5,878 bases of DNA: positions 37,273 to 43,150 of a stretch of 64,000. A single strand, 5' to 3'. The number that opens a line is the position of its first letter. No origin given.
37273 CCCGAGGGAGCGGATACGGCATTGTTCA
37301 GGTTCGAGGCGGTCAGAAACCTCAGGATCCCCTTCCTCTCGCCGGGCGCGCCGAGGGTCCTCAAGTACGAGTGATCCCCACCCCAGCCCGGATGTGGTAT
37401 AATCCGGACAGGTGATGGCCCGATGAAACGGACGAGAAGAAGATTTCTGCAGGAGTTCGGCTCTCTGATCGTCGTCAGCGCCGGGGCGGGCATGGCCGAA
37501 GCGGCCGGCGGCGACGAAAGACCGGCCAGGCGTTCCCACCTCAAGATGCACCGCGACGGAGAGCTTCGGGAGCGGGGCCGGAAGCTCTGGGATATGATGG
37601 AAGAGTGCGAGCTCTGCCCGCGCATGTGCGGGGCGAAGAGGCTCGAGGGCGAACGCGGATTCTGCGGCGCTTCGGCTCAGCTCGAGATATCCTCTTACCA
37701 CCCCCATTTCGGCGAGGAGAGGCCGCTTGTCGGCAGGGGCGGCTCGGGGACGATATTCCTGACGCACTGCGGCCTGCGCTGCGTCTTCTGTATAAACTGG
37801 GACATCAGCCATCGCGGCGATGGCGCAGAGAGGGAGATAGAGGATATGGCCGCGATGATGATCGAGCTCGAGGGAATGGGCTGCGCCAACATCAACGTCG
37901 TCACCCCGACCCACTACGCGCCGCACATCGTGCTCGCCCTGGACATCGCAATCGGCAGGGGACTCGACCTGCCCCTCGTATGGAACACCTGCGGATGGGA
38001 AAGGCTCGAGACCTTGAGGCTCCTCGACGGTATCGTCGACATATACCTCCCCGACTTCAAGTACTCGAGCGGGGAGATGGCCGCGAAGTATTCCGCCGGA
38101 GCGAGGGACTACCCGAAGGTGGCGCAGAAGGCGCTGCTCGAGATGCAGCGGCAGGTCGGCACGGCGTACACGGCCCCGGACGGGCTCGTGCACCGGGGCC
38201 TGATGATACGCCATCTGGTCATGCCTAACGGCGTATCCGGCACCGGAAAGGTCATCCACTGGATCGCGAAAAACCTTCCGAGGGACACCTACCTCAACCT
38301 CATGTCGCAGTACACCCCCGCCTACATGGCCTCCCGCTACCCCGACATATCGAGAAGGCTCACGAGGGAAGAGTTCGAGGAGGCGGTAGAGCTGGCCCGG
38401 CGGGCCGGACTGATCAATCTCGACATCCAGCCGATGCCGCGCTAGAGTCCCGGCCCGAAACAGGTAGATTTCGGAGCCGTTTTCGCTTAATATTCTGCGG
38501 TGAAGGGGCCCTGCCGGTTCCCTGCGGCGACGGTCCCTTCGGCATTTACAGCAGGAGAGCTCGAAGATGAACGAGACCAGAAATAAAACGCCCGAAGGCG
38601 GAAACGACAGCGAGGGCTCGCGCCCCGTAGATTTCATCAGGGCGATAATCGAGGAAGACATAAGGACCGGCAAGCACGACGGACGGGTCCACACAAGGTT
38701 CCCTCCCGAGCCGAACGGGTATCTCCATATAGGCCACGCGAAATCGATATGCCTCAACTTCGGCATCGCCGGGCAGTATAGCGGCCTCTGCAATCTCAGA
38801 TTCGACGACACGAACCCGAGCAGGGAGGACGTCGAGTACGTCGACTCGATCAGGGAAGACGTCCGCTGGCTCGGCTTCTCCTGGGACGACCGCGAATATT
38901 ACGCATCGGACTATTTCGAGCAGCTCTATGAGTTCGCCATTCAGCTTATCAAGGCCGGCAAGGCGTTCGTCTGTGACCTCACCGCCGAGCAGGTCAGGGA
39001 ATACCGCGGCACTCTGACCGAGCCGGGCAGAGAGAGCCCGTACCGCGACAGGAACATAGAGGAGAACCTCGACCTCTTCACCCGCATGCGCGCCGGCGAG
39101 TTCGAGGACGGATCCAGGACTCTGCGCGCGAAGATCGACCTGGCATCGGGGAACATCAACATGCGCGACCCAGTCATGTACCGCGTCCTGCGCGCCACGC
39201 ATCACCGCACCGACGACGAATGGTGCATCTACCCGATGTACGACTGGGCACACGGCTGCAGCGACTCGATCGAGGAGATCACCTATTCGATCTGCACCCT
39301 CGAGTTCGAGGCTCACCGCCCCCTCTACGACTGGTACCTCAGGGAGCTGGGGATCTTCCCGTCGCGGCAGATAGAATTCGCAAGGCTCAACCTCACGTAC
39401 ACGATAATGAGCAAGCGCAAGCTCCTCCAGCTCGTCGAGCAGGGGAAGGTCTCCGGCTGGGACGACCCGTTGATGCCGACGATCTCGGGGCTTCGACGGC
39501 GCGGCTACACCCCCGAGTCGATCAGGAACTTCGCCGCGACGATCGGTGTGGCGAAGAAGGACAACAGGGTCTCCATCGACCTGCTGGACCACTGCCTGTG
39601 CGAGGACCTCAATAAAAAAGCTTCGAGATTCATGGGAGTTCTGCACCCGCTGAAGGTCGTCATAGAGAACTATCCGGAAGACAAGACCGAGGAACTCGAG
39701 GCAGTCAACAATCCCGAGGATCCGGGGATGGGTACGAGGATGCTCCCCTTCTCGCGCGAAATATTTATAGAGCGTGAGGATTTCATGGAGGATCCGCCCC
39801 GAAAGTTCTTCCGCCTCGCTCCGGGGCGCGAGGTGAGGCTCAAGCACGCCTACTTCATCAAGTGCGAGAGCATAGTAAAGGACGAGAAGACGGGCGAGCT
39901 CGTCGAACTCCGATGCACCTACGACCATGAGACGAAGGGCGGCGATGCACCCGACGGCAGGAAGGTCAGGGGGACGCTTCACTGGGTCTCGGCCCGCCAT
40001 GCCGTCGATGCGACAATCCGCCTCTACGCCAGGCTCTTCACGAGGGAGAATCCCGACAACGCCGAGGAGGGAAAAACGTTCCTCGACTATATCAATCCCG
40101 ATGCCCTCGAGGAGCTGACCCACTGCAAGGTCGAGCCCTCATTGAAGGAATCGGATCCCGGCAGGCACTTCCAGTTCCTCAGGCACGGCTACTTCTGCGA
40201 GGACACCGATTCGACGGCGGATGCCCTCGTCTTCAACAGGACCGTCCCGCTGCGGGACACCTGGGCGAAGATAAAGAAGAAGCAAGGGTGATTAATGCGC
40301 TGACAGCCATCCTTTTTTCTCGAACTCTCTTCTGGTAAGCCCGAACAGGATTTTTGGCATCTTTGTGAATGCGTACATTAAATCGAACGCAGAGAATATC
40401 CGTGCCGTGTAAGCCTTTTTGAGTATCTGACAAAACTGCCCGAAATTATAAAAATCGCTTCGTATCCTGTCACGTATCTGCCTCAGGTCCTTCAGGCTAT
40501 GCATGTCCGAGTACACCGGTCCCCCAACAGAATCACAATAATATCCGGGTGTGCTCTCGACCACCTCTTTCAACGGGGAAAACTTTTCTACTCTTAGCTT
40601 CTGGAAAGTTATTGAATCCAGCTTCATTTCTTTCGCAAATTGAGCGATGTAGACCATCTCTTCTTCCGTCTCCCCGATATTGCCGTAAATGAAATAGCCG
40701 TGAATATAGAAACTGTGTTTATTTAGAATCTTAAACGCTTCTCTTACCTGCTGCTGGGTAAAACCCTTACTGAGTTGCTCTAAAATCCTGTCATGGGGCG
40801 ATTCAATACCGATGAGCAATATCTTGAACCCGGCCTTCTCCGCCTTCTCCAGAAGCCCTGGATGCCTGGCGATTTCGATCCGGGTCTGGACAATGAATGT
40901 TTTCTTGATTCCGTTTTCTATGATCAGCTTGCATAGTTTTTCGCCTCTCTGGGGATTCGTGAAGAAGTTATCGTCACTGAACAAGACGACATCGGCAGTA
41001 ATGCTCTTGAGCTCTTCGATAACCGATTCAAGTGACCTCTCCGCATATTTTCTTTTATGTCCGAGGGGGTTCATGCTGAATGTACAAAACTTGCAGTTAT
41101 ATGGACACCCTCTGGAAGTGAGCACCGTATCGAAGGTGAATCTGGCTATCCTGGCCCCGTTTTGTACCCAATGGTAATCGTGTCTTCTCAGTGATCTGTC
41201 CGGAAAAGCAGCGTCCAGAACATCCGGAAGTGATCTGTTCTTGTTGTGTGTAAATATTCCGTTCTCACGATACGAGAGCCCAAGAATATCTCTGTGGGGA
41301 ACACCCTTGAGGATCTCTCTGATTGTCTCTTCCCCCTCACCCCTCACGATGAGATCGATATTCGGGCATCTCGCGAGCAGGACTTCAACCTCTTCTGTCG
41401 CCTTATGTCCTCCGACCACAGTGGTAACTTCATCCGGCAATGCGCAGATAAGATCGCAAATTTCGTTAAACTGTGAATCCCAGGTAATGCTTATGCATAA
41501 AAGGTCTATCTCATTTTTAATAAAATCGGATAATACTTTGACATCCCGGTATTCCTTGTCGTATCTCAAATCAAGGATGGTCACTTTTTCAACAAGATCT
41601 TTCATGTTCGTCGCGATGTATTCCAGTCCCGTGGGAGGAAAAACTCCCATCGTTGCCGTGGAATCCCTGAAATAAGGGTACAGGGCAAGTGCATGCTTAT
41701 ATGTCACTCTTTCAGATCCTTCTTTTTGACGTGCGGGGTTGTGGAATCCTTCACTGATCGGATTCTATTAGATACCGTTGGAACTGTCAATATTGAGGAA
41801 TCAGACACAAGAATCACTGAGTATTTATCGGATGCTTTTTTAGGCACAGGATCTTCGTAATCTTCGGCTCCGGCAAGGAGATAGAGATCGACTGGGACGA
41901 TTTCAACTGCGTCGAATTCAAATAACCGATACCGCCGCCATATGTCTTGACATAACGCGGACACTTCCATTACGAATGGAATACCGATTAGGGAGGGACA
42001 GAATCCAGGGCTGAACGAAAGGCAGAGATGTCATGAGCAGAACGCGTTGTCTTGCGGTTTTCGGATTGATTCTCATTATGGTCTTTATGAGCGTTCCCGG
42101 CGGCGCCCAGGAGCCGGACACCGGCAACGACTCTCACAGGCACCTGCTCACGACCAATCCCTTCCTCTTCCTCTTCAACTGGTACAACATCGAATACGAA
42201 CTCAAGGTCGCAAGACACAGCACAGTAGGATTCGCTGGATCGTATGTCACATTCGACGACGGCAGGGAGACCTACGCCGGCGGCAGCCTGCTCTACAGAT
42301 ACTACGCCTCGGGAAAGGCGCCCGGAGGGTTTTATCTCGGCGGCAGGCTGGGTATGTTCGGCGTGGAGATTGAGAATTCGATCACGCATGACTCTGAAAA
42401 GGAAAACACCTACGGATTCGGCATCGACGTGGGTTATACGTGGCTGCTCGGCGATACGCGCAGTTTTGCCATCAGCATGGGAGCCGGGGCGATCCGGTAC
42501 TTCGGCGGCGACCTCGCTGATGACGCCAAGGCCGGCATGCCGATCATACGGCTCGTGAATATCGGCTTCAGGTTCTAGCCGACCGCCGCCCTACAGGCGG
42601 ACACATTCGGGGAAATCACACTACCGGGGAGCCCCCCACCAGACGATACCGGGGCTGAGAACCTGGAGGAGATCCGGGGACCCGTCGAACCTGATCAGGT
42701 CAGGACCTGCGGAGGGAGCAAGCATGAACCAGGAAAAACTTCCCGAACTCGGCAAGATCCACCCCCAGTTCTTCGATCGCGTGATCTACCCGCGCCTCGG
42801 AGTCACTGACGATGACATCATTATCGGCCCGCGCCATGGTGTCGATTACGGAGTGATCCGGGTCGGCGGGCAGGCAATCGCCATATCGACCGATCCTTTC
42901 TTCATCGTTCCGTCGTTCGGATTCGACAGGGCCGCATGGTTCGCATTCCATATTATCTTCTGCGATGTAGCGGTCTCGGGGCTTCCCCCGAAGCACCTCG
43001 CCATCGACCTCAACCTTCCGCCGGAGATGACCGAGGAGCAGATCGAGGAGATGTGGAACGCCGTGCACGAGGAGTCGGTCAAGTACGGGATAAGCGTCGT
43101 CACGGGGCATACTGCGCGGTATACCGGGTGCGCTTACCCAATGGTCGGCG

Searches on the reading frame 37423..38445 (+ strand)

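Call 3: search_protein_families(library=pfam, proteins=[window:37423-38445:+], max_evalue=0.01)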
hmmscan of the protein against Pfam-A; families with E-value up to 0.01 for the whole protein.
window:37423-38445:+ (340 aa): 2 families
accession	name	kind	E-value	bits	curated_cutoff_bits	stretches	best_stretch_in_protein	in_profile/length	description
PF04055.27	Radical_SAM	-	3.7e-09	37.4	29.5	1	111-203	2-99/166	Radical SAM superfamily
PF05168.19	HEPN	-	0.0046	17.5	22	1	266-327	48-109/117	HEPN domain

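Call 4: search_protein_families(library=ncbifam, proteins=[window:37423-38445:+], max_evalue=0.01)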
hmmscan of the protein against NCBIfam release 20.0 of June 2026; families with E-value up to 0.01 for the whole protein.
window:37423-38445:+ (340 aa): 3 families
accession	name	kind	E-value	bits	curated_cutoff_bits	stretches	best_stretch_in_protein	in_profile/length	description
TIGR04337.1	AmmeMemoSam_rS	hypoth_equivalog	0.00012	21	220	1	59-131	11-94/349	AmmeMemoRadiSam system radical SAM enzyme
TIGR02495.1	NrdG2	equivalog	0.00031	20.1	131.15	1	109-146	19-56/193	anaerobic ribonucleoside-triphosphate reductase activating protein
TIGR02493.1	PFLA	equivalog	0.0028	17.1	231.75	1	110-148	19-57/235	pyruvate formate-lyase-activating protein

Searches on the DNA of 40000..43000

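Call 15: search_rna_families(source=window, start=40000, end=43000, threshold=evalue, max_evalue=1, show_alignments=2)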
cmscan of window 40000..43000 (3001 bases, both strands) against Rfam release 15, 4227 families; matches with E-value up to 1: 3.
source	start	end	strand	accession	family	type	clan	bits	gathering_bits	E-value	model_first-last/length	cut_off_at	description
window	42615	42734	+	RF00059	TPP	Cis-reg; riboswitch;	-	55.8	54.3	1.5e-09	1-105/105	no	TPP riboswitch aptamer (THI element)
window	40000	40047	-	RF03228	mir-1471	Gene; miRNA;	-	23.4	82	0.22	1-39/57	3'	mir-1471 microRNA precursor family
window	41564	41610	-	RF01952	SOX2OT_exon2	Gene; lncRNA;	-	17.1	45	0.96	1-69/69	no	SOX2 overlapping transcript exon 2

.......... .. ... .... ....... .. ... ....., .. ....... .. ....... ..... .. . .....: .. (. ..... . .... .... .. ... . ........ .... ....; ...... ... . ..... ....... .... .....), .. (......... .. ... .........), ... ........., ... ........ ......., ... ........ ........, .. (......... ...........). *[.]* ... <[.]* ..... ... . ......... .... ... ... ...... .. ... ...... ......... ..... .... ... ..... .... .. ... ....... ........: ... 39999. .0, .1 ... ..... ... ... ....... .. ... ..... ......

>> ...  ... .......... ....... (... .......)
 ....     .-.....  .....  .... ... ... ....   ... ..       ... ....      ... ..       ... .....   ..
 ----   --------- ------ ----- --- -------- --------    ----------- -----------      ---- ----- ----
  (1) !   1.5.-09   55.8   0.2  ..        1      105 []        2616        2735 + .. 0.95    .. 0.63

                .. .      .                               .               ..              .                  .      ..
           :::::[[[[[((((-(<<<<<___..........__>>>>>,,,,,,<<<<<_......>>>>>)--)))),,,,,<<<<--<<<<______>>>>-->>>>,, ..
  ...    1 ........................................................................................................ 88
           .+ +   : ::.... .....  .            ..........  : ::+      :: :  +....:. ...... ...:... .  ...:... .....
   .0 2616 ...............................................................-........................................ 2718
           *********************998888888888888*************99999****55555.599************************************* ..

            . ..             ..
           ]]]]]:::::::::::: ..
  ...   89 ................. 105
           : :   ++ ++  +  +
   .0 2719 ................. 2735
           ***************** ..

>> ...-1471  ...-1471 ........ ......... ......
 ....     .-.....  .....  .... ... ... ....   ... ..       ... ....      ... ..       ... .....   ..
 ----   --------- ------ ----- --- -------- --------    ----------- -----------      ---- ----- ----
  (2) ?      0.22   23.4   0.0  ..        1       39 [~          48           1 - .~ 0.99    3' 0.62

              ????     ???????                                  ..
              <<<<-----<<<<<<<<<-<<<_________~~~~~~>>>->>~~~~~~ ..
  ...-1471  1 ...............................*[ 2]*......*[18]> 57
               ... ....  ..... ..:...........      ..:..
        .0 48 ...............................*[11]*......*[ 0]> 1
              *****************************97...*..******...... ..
